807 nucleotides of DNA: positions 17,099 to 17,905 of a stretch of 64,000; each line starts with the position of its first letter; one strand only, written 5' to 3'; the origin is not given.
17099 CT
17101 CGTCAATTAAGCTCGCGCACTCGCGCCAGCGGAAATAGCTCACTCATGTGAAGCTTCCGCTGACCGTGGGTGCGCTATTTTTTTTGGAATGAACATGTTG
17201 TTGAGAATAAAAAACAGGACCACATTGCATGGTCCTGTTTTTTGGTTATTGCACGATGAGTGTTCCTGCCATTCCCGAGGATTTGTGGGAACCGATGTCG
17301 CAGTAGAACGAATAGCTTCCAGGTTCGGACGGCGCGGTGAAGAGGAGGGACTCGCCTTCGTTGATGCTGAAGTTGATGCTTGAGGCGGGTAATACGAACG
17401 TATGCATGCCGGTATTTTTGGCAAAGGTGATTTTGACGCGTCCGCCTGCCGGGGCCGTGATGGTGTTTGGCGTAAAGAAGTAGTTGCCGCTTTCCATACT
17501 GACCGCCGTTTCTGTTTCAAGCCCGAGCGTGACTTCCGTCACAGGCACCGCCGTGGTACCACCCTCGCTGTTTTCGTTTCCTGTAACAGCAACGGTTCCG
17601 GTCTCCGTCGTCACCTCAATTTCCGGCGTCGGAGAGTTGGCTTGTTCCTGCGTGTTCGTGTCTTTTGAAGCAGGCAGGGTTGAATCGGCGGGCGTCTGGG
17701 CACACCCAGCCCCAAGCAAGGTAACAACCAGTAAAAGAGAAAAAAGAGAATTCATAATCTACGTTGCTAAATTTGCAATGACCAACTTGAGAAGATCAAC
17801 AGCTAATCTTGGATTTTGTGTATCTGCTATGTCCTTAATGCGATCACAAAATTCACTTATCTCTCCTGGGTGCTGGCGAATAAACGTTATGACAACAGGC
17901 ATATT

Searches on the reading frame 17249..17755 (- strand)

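Call 77: search_protein_families(library=pfam, proteins=[window:17249-17755:-], max_evalue=0.001)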
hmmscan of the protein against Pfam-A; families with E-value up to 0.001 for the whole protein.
window:17249-17755:- (169 aa): 4 families
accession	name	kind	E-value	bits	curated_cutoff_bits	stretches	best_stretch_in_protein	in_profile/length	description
PF13473.12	Cupredoxin_1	-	5.4e-10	39.7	27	1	82-168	20-104/104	Cupredoxin-like domain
PF00127.26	Copper-bind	-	1.7e-05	25.6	21.2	1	86-169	6-99/99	Copper binding proteins, plastocyanin/azurin family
PF07731.20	Cu-oxidase_2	-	0.00016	21.9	20.4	0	137-168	103-133/137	Multicopper oxidase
PF23509.1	MSMEG_3727_PQQ-assoc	-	0.00017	21.5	27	1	82-168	44-134/152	MSMEG_3727, PQQ-associated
